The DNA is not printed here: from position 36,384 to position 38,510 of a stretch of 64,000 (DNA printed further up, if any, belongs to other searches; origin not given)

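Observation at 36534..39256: Abi_2 (HEPN) + TerB-N/TerB-C gene pair appended to the der-plsY-gpsA operon: candidate uncharacterised two-gene conflict module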

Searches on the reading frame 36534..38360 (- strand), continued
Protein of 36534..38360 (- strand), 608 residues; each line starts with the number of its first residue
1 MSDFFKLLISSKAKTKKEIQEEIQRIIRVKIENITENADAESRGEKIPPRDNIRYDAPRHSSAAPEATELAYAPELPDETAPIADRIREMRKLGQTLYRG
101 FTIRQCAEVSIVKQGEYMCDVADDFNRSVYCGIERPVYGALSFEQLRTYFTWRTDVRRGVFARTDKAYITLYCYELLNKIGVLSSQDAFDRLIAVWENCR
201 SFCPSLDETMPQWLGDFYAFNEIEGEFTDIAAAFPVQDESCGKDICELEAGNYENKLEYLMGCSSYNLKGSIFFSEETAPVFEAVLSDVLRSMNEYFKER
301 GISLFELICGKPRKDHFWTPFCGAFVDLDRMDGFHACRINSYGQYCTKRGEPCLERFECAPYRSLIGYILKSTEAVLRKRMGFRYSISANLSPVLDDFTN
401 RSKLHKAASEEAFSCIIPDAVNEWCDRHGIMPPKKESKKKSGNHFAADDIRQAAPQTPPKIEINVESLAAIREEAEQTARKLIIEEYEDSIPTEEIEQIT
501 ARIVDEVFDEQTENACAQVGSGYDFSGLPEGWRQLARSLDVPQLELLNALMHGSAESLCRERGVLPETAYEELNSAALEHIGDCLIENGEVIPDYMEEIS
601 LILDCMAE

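Call 41: fold_search(model_id=the predicted structure, library=pdb)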
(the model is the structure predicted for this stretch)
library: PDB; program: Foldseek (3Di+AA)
matches with E <= 10: 72; with E <= 0.001: 0
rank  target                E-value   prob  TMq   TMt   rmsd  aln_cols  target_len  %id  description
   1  9upg_A                1.4e-01  0.14  0.10  0.12  27.3       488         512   12  Cryo-EM structure of human olfactory CNGA2/A4/B1 in CaM-bound closed state (released 2025-09-24)
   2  6iqq_A                4.8e-01  0.12  0.08  0.16  18.3       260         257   10  Crystal structure of Prc with S452I and L252Y mutations in complex with NlpI (released 2019-07-24)
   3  8xud_A                7.0e-01  0.11  0.09  0.17  17.4       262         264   11  Crystal structure of adaptor NlpI in complex with endopeptidase MepS and PDZ-protease Prc (released 2024-06-05)
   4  5wql_B                7.4e-01  0.11  0.09  0.17  17.9       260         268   12  Structure of a PDZ-protease bound to a substrate-binding adaptor (released 2017-11-22)
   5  1xnf_A                8.5e-01  0.10  0.09  0.17  17.8       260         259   12  Crystal structure of E.coli TPR-protein NlpI (released 2004-11-16)
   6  6iqq_B                8.5e-01  0.08  0.08  0.16  18.0       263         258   11  Crystal structure of Prc with S452I and L252Y mutations in complex with NlpI (released 2019-07-24)
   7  9i05_Xh               9.9e-01  0.06  0.11  0.14  26.6       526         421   13  Cryo-EM structure of the large subunit of the mitochondrial ribosome from Toxoplasma gondii (released 2025-06-11)
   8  1xnf_B                1.0e+00  0.09  0.09  0.18  17.8       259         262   12  Crystal structure of E.coli TPR-protein NlpI (released 2004-11-16)
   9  6iqu_A                1.0e+00  0.08  0.08  0.17  17.8       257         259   10  Crystal structure of Prc with PDZ domain deletion in complex with NlpI (released 2019-07-24)
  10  6n9g_A                1.1e+00  0.06  0.06  0.08  22.8       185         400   11  Crystal Structure of RGS7-Gbeta5 dimer (released 2019-01-09)
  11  6kvg_MODEL_1_A        1.1e+00  0.10  0.11  0.19  23.6       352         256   11  The solution structure of human Orc6 (released 2020-09-09)
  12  6iqs_A                1.1e+00  0.08  0.08  0.16  17.7       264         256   10  Crystal structure of Prc with L245A and L340G mutations in complex with NlpI (released 2019-07-24)
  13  8pv6_CS               1.5e+00  0.04  0.09  0.15  23.2       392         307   11  Chaetomium thermophilum pre-60S State 3 - post-5S rotation with Rix1 complex with Foot - composite structure (released 2023-11-15)
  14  8xup_B                1.6e+00  0.07  0.09  0.17  17.5       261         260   10  Crystal structure of lipoprotein NlpI in complex with MepS (released 2024-06-05)
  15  3vwo                  1.6e+00  0.06  0.08  0.19  12.9       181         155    9  Crystal structure of peptidoglycan hydrolase mutant from Sphingomonas sp. A1 (released 2013-09-04)
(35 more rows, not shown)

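Call 42: search_dna_similar(query=window:36534-38360:-, collection=plasmids, mode=protein, max_evalue=0.001, max_rows=30)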
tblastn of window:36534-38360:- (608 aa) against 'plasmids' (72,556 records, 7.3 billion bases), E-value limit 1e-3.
Records with a match: 4; places in all: 4; records where one place covers at least 80% of the query: 0.
Best place of each record, by identity: <60% 4.
By first word of the organism name: Paenibacillus 2; Clostridium 1; Bacillus 1.
By predicted mobility (MOB-suite, as given by PLSDB): non-mobilizable 4.
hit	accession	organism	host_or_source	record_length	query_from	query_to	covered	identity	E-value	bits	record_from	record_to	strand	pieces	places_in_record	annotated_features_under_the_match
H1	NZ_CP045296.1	Paenibacillus cellulositrophicus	cell culture,Thai soil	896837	137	597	76%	21.9%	5e-18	96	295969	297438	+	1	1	TerB N-terminal domain-containing protein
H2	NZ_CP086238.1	Clostridium estertheticum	single colony,bovine feces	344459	68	324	42%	24.9%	2e-10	72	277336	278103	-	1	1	TerB N-terminal domain-containing protein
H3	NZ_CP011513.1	Paenibacillus peoriae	cell culture,soil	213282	136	312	29%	26.5%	1e-9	69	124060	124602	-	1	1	TerB N-terminal domain-containing protein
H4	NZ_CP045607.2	Bacillus cereus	Whole organism,soil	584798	137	216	13%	31.3%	7e-4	50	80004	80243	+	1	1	TerB N-terminal domain-containing protein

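Call 43: search_dna_similar(query=window:36534-38360:-, collection=phages, mode=protein, max_evalue=0.001, max_rows=20)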
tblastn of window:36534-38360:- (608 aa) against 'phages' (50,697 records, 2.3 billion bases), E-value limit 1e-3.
No match.

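Call 44: get_annotated_region(hit=H1, flank=6000)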
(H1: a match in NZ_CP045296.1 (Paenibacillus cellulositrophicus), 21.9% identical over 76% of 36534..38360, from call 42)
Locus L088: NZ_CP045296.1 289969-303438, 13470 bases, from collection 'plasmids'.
description: Paenibacillus cellulositrophicus strain KACC 16577 plasmid unnamed1, complete sequence
organism: Paenibacillus cellulositrophicus (NCBI taxid 562959)
taxonomy: Bacteria; Bacillota; Bacilli; Bacillales; Paenibacillaceae; Paenibacillus; Paenibacillus cellulositrophicus
host: -; source: cell culture,Thai soil; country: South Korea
typing (MOB-suite, as given by PLSDB): non-mobilizable
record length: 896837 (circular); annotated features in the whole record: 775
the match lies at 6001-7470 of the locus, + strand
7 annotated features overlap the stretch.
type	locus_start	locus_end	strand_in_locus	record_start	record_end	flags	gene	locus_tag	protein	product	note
CDS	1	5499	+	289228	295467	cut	-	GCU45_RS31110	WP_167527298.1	S-layer homology domain-containing protein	-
CDS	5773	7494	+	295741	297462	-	-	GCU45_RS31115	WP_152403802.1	TerB N-terminal domain-containing protein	-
CDS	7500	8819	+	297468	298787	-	-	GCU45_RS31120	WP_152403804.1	ATP-binding protein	-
CDS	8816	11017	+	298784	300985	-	-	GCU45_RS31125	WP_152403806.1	DEAD/DEAH box helicase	-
CDS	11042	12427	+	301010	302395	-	-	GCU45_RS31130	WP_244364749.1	hypothetical protein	-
CDS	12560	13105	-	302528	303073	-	-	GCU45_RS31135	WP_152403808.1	TetR/AcrR family transcriptional regulator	GO:0006355 - regulation of DNA-templated transcription [Evidence IEA]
CDS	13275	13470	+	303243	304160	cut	-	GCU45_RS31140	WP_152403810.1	alpha/beta hydrolase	-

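Call 45: get_annotated_region(hit=H2, flank=6000)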
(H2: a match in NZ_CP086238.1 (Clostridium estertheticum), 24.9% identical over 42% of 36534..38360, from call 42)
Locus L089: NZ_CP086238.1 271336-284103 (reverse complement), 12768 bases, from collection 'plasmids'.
description: Clostridium estertheticum strain CF002 plasmid pCF002-344, complete sequence
organism: Clostridium estertheticum (NCBI taxid 238834)
taxonomy: Bacteria; Bacillota; Clostridia; Eubacteriales; Clostridiaceae; Clostridium; Clostridium estertheticum
host: -; source: single colony,bovine feces; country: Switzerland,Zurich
typing (MOB-suite, as given by PLSDB): non-mobilizable
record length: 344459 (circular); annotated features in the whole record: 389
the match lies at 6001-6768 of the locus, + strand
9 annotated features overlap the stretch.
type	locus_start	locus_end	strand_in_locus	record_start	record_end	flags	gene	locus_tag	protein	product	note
CDS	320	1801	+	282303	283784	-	-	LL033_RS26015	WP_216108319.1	amino acid adenylation domain-containing protein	-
CDS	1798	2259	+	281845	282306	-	-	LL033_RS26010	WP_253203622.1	GNAT family N-acetyltransferase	-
CDS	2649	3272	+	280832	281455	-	-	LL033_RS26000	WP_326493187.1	MFS transporter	GO:0055085 - transmembrane transport [Evidence IEA]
CDS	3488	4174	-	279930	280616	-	-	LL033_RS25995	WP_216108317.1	alpha/beta hydrolase-fold protein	-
CDS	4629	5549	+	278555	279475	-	-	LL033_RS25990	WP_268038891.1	relaxase/mobilization nuclease domain-containing protein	-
CDS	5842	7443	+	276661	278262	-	-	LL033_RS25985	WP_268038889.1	TerB N-terminal domain-containing protein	-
CDS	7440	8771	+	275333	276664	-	-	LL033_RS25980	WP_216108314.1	ATP-binding protein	-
CDS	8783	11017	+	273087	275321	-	-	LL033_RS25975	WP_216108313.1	DEAD/DEAH box helicase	-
CDS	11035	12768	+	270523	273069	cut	-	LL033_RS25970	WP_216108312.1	ATP-binding cassette domain-containing protein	-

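Call 60: search_protein_families(library=pfam, proteins=[L088:5773-7494:+, L088:7500-8819:+, L088:8816-11017:+, L089:5842-7443:+], max_evalue=0.001)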
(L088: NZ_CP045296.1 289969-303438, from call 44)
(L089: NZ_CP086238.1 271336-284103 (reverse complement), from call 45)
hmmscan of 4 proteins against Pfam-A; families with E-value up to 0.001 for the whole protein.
L088:5773-7494:+ (573 aa): 2 families
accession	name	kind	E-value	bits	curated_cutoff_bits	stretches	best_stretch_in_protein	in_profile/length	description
PF13208.11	TerB_N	-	4.1e-38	131.6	25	1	43-243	28-204/207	TerB N-terminal domain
PF15615.11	TerB_C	-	4.8e-17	63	26.3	2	471-571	64-147/148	TerB-C domain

L088:7500-8819:+ (439 aa): 3 families
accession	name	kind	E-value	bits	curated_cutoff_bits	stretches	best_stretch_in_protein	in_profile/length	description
PF10923.14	BrxC_BrxD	-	3.5e-167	557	22.2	1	6-417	1-412/414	BREX system ATP-binding protein BrxC/D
PF13191.12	AAA_16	-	6.9e-08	33.6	32.6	1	33-117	3-85/167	AAA ATPase domain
PF13401.12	AAA_22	-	5.3e-05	24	27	0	53-93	4-33/130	AAA domain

L088:8816-11017:+ (733 aa): 3 families
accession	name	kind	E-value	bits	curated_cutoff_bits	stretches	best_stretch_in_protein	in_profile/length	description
PF00270.35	DEAD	-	3.6e-27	95.6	26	1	26-196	1-161/167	DEAD/DEAH box helicase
PF00271.37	Helicase_C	-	3.3e-14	53.5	23.5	1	254-364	8-110/110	Helicase conserved C-terminal domain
PF04851.21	ResIII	-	1.1e-07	32.3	22.5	1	24-195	3-162/164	Type III restriction enzyme, res subunit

L089:5842-7443:+ (533 aa): 2 families
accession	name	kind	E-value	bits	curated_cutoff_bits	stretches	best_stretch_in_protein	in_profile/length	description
PF13208.11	TerB_N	-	8.1e-24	85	25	1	60-265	4-190/207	TerB N-terminal domain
PF15615.11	TerB_C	-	8.8e-16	58.9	26.3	1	393-524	5-147/148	TerB-C domain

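Call 70: list_cluster_members(proteins=[P0085, P0001, P0107, P0161, P0262])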
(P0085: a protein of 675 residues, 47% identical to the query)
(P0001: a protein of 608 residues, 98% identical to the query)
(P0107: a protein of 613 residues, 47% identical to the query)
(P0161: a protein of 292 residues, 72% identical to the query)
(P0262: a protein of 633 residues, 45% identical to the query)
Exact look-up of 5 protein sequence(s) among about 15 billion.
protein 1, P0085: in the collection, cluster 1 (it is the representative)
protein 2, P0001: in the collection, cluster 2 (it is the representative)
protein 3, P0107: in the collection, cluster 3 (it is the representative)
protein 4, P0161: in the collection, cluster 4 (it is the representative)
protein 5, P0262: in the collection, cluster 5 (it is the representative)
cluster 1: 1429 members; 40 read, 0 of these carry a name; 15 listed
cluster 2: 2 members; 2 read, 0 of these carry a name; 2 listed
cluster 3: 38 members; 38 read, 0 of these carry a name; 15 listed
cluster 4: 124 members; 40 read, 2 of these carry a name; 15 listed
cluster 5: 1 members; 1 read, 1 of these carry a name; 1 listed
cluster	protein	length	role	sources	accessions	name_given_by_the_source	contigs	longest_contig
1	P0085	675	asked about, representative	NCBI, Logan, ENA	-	-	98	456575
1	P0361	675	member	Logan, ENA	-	-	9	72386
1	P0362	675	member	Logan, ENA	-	-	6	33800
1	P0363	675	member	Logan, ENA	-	-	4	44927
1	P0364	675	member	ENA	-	-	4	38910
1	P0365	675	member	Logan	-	-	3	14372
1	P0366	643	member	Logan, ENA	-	-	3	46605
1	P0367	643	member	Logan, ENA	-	-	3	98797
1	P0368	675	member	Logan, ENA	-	-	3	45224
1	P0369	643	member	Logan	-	-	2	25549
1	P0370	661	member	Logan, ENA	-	-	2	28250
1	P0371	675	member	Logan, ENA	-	-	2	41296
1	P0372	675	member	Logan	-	-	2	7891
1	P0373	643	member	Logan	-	-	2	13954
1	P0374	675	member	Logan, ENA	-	-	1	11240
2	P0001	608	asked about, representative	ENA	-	-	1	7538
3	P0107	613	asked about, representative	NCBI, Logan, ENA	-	-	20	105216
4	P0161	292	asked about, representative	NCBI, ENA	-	-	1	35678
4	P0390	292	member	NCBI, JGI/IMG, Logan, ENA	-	abortive infection bacteriophage resistance protein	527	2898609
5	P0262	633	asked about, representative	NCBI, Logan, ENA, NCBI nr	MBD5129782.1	MAG: hypothetical protein HDT43_07645 [Ruminococcaceae bacterium] | hypothetical protein [Oscillospiraceae bacterium]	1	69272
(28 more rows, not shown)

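Call 71: find_encoding_contigs(protein=P0390, flank=10000, max_places=3)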
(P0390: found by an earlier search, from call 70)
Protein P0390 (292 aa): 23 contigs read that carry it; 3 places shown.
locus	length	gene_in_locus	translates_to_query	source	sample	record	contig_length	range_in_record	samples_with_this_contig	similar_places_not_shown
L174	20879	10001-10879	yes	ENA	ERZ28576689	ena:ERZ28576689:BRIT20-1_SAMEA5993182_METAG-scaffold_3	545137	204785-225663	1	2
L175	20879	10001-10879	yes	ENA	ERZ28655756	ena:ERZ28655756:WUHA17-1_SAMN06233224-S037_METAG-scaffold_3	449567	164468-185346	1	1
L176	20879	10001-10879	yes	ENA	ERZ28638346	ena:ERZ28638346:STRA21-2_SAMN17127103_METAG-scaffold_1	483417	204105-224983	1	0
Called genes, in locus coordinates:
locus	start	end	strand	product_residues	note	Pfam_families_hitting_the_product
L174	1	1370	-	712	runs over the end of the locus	PF11992:TgpA_N (weak), PF01841:Transglut_core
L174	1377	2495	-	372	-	PF22020:RlmL_1st, PF01170:UPF0020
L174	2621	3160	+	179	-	-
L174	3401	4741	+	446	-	PF00342:PGI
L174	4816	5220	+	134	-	-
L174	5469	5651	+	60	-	PF01783:Ribosomal_L32p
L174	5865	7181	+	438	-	PF00005:ABC_tran (faint), PF00009:GTP_EFTU, PF01926:MMR_HSR1, PF02421:FeoB_N, PF00009:GTP_EFTU, PF01926:MMR_HSR1, PF02421:FeoB_N, PF14714:KH_dom-like, +5 more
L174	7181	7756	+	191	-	-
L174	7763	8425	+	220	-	PF02660:G3P_acyltransf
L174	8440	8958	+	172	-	PF13302:Acetyltransf_3, PF00583:Acetyltransf_1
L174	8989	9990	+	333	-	PF01210:NAD_Gly3P_dh_N, PF07479:NAD_Gly3P_dh_C, PF20618:GPD_NAD_C_bact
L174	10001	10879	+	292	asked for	PF07751:Abi_2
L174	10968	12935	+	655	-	PF13208:TerB_N, PF15615:TerB_C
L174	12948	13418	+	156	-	PF00583:Acetyltransf_1, PF13673:Acetyltransf_10, PF13508:Acetyltransf_7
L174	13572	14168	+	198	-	PF12822:ECF_trnsprt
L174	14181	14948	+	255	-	PF03309:Pan_kinase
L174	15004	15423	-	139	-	PF13527:Acetyltransf_9, PF13673:Acetyltransf_10, PF00583:Acetyltransf_1, PF13508:Acetyltransf_7, PF08445:FR47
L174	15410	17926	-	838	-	PF02739:5_3_exonuc_N, PF01367:5_3_exonuc, PF22619:DNA_polI_exo1, PF00476:DNA_pol_A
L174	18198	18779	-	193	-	PF07456:Hpre_diP_synt_I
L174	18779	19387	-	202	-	-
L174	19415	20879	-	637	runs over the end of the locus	PF00795:CN_hydrolase, PF02540:NAD_synthase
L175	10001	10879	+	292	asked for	PF07751:Abi_2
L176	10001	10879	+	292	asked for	PF07751:Abi_2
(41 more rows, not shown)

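Call 79: search_protein_families(library=ncbifam, proteins=[window:36534-38360:-], max_evalue=0.01)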
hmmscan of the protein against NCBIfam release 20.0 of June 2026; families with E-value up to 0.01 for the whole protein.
window:36534-38360:- (608 aa): 0 families

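Call 80: search_protein_families(library=phrogs, proteins=[window:36534-38360:-], max_evalue=0.001)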
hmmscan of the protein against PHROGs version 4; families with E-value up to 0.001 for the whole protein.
window:36534-38360:- (608 aa): 0 families

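Call 89: search_protein_representatives(protein=window:36534-38360:-)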
Query: 608 residues. Proteins with E-value up to 0.001 (for the whole library): 2143; up to 1e-10: 1170; up to 1e-30: 183. The best 150 are listed.
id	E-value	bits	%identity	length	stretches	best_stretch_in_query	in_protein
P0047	6.6e-200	682.6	55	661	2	15-600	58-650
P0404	2.9e-163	561.6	50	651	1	4-606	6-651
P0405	3.5e-163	561.3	48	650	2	16-603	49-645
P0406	2.9e-155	535.1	47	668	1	69-603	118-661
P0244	1.1e-146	506.8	45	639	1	23-606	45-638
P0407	2.3e-143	495.9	47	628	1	1-606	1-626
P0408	2.3e-141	489.2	44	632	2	17-606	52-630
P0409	2.2e-138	479.4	43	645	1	13-603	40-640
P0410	2.8e-132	459.3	43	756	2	49-606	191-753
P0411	1.0e-129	450.8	42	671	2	45-603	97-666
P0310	2.5e-122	426.4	43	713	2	77-512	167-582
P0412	3.8e-122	425.8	43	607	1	26-603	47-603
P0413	1.1e-121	424.2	43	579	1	1-604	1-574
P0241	2.4e-117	409.9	40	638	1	16-605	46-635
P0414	5.7e-117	408.7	41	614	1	43-605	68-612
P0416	9.3e-82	292.4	35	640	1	65-605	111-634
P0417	1.1e-71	259.2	34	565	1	67-598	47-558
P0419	3.5e-68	247.6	30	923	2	112-428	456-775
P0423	1.1e-61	226.1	27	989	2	110-602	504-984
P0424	1.3e-61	225.8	29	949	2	127-603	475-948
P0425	5.6e-61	223.8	27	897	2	110-502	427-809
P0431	2.9e-53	198.3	28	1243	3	135-601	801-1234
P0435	6.9e-52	193.8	27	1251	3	137-602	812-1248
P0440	4.2e-49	184.6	29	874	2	95-501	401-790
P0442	1.3e-48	183.0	27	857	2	105-599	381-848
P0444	2.6e-47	178.7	31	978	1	112-599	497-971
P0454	9.2e-44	166.9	26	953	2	112-602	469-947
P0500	6.6e-36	141.0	29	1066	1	66-599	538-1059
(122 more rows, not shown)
